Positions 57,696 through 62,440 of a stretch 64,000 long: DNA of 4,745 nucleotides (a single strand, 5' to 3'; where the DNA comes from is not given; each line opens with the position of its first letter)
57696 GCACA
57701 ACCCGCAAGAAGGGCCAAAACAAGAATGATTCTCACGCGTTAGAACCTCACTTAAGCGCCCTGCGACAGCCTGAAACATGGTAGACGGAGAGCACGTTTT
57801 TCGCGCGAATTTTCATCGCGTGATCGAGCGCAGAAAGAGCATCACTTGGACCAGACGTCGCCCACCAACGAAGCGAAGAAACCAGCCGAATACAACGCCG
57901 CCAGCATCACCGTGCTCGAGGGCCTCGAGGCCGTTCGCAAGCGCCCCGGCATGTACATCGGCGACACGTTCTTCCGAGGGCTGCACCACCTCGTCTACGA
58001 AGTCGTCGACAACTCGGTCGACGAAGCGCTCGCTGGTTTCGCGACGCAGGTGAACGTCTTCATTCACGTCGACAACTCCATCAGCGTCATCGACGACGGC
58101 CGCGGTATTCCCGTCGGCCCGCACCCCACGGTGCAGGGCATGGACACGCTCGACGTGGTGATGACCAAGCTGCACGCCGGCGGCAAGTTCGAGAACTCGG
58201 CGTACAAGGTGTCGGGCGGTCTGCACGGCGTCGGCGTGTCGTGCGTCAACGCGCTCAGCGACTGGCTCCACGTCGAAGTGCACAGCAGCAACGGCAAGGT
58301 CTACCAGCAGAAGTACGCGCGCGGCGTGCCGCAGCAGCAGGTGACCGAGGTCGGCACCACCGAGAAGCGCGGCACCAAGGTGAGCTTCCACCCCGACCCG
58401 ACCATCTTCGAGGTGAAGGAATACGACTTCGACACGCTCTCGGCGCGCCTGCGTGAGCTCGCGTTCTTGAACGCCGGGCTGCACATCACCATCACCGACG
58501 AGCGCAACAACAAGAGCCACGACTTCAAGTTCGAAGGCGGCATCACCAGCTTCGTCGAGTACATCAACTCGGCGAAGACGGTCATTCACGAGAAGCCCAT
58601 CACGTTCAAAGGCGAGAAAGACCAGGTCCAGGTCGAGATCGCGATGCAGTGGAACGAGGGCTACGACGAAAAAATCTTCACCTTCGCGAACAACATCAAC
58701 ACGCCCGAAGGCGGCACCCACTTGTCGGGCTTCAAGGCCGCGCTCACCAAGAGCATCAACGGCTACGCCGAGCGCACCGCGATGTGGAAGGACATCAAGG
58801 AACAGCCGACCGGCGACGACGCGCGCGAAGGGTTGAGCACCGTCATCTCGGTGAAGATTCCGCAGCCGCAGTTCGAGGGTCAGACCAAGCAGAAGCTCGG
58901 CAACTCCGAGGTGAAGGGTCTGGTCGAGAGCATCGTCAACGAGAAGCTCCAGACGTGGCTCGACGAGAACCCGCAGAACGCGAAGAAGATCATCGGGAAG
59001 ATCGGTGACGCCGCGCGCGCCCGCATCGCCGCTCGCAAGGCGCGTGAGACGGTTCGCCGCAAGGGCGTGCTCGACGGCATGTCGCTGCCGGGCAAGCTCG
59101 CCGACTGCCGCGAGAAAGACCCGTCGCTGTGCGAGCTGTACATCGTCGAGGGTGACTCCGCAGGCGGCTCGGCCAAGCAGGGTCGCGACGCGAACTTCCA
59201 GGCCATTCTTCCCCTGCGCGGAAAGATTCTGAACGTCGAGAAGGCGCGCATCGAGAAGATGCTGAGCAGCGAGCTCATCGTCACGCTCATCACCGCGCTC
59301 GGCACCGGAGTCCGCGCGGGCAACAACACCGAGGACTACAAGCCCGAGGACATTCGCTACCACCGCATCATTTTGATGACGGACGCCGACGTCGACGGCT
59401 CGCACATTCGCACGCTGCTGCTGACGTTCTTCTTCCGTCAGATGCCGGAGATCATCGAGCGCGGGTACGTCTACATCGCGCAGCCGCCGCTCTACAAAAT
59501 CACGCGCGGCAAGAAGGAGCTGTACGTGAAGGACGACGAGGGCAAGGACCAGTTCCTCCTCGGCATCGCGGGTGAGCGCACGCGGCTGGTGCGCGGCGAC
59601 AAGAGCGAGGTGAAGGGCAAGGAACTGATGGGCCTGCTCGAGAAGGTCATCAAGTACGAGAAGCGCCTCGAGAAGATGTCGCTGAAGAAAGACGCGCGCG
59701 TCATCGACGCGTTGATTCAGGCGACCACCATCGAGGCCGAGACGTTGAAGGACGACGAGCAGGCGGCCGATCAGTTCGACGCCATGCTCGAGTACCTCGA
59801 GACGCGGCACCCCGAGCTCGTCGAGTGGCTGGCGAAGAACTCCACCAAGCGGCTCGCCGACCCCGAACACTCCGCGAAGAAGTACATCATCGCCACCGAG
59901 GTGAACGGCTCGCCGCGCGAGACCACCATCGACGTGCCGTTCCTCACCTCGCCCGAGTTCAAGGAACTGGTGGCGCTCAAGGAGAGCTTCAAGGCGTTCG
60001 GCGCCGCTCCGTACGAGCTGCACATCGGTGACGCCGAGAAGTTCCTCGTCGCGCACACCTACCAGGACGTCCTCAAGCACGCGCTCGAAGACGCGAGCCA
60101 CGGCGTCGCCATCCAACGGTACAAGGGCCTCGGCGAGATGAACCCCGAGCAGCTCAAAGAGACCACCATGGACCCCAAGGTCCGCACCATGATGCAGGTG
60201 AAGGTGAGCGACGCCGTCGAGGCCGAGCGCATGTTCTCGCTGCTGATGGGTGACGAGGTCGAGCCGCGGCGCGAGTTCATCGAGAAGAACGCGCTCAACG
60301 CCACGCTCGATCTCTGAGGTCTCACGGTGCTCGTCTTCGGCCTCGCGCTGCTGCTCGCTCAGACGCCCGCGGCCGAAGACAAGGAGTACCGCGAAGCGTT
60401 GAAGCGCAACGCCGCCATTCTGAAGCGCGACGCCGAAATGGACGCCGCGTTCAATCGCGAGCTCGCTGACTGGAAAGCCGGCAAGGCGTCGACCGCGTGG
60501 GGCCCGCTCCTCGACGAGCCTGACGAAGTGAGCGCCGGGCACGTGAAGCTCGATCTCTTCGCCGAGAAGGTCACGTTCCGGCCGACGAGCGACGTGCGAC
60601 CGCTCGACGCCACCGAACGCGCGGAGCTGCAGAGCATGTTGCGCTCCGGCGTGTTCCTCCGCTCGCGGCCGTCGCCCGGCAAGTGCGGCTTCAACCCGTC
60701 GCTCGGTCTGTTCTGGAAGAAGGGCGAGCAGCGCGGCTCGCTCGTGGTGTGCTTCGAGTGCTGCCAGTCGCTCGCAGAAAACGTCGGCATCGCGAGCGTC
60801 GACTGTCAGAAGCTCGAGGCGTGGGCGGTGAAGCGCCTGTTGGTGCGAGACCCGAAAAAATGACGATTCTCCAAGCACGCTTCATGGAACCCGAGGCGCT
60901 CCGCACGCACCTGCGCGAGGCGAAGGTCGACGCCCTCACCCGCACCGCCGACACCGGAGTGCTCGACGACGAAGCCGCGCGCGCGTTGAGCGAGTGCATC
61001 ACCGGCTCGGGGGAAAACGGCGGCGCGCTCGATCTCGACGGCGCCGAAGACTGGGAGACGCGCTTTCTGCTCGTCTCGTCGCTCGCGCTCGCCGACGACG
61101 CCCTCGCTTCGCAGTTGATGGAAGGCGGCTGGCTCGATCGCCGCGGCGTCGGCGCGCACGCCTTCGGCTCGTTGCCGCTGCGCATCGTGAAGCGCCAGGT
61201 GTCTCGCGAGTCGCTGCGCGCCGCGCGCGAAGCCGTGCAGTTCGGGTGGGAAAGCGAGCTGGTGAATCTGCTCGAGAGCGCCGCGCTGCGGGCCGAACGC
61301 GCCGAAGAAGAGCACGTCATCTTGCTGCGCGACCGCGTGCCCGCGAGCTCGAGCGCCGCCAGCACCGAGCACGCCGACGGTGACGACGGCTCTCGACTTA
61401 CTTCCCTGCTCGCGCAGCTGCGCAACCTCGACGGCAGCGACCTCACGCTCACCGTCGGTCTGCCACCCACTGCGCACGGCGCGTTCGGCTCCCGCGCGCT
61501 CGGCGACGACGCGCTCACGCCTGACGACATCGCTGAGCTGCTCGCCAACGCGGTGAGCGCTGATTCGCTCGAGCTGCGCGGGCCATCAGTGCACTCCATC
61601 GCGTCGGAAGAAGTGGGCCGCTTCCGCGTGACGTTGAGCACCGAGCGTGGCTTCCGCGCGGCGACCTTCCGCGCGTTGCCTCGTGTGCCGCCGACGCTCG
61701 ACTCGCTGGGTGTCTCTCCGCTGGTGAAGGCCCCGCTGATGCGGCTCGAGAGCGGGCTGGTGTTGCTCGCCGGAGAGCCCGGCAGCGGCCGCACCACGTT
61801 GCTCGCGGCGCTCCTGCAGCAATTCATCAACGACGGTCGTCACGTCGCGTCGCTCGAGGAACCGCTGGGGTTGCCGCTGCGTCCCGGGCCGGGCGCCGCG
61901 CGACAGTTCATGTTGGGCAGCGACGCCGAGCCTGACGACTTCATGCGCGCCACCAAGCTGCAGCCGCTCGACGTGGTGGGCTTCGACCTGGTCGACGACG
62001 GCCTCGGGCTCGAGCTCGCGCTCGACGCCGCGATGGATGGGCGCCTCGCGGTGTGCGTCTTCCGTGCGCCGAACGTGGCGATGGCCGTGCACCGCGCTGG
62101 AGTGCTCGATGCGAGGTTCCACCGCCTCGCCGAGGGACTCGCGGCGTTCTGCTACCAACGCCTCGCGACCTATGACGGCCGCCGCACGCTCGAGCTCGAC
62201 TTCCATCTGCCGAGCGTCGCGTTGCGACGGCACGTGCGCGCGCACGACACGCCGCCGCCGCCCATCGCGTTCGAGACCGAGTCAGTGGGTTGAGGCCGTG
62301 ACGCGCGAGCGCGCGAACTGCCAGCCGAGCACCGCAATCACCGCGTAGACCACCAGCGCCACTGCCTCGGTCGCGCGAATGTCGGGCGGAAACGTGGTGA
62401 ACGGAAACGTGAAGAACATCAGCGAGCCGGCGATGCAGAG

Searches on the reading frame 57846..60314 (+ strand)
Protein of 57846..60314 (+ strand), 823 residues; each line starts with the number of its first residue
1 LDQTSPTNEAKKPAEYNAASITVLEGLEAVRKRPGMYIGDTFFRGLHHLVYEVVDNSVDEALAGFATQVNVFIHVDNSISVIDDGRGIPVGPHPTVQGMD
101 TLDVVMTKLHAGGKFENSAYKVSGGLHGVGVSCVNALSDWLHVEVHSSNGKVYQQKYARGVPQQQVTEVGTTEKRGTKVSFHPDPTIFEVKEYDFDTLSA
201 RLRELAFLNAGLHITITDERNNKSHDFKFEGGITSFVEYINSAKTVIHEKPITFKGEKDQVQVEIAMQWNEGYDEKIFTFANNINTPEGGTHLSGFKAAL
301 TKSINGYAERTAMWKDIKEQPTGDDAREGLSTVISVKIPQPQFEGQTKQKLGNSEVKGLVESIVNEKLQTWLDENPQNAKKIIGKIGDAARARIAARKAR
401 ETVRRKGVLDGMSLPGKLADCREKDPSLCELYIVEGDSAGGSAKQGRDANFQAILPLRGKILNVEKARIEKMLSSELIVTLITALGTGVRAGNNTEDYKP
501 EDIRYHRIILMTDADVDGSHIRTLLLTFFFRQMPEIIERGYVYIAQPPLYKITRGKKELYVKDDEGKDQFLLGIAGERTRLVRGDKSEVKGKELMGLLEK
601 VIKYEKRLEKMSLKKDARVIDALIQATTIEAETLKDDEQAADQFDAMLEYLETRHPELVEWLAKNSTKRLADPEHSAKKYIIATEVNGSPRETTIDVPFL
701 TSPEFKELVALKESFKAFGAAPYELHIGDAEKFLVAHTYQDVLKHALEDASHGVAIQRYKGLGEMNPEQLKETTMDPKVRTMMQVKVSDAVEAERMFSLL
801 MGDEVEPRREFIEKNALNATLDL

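Call 82: search_protein_families(library=pfam, proteins=[window:57846-60314:+], max_evalue=0.001)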
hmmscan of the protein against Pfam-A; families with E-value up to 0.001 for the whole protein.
window:57846-60314:+ (823 aa): 6 families
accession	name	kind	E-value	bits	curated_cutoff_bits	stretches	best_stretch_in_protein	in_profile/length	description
PF00204.31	DNA_gyraseB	-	1.1e-63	214.2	27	1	232-401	1-172/173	DNA gyrase B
PF00986.26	DNA_gyraseB_C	-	1.5e-30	105.6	29.8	1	753-813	3-63/63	DNA gyrase B subunit, carboxyl terminus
PF01751.28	Toprim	-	2.8e-17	63.1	23.1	1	430-546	1-95/96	Toprim domain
PF02518.31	HATPase_c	-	5.9e-15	56.1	26.4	1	45-185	5-109/111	Histidine kinase-, DNA gyrase B-, and HSP90-like ATPase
PF18053.6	GyrB_insert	-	2.5e-09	37.7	26.1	1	583-716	6-135/167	DNA gyrase B subunit insert domain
PF21249.2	GyrB_hook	-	1.7e-05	24.7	23.7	1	548-575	1-28/29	GyrB, hook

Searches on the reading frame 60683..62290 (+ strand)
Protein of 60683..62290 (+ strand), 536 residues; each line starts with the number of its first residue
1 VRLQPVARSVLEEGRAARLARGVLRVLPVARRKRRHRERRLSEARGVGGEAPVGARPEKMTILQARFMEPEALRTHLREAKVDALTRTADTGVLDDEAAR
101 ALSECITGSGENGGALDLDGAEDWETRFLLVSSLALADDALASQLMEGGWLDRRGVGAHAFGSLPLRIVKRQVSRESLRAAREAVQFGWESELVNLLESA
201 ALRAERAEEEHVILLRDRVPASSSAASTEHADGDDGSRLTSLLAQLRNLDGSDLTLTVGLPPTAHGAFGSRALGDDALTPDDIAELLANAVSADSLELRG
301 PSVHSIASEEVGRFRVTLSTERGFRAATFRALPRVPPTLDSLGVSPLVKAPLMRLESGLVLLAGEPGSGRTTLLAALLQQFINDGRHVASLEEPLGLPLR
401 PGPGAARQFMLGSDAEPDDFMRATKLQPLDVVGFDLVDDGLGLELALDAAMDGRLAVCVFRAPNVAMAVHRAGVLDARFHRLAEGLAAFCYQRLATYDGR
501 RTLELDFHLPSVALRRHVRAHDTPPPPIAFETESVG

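Call 82: search_protein_families(library=pfam, proteins=[window:60683-62290:+], max_evalue=0.001)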
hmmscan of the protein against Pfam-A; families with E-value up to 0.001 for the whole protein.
window:60683-62290:+ (536 aa): 2 families
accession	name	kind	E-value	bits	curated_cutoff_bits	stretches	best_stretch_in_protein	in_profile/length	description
PF00437.27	T2SSE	-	0.00016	20.9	24.9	1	353-495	138-278/370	Type II/IV secretion system protein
PF20720.3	nSTAND3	-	0.00042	20.5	27.2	1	356-392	16-52/155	Novel STAND NTPase 3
